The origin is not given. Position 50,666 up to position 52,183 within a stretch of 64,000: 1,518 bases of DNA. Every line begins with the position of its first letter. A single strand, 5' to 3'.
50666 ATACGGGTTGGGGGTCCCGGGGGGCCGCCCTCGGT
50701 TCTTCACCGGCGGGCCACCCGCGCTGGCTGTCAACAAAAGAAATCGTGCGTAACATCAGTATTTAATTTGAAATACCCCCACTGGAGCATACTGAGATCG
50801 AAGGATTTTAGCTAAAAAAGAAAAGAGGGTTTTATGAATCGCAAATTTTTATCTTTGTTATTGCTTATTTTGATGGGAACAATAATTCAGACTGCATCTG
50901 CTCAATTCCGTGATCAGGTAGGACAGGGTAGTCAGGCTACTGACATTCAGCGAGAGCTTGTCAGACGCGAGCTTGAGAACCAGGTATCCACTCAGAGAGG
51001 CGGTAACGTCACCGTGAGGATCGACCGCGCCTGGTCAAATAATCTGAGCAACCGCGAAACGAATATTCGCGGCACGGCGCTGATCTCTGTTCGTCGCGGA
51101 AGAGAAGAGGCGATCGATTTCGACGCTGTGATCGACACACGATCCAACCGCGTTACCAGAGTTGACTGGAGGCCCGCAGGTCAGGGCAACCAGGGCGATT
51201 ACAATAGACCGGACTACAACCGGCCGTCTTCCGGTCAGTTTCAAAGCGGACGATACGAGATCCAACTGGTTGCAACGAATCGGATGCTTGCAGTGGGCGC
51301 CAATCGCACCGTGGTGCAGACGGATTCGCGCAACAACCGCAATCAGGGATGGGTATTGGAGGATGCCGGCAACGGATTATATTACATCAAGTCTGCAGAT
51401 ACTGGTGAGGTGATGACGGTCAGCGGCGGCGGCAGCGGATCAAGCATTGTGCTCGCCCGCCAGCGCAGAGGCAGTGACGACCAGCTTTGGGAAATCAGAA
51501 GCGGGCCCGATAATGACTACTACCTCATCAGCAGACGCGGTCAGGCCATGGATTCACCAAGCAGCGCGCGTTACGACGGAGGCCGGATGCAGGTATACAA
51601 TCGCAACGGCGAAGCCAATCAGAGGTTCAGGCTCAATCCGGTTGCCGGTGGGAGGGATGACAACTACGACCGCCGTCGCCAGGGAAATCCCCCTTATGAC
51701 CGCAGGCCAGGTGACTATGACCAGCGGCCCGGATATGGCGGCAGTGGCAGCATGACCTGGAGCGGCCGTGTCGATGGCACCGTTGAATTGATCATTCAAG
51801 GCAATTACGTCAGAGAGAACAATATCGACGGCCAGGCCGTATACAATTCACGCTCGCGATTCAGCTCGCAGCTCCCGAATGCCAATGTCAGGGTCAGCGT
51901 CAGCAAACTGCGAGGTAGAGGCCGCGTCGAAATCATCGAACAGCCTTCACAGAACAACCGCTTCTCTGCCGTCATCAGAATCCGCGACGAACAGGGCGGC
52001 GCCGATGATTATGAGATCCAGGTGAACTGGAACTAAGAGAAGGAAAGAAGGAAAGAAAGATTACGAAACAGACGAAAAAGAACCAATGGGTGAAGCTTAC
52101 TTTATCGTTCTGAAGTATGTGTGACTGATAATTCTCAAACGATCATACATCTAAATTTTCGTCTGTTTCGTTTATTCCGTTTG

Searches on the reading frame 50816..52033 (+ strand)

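Call 33: search_protein_families(library=pfam, proteins=[window:50816-52033:+], max_evalue=0.00001)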
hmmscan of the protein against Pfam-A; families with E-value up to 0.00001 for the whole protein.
window:50816-52033:+ (406 aa): 2 families
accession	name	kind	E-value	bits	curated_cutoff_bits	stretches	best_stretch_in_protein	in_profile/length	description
PF14200.12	RicinB_lectin_2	-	4.9e-17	62.8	25.6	1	143-207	11-80/89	Ricin-type beta-trefoil lectin domain-like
PF00652.28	Ricin_B_lectin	-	1.9e-07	31.7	29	0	146-225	45-126/126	Ricin-type beta-trefoil lectin domain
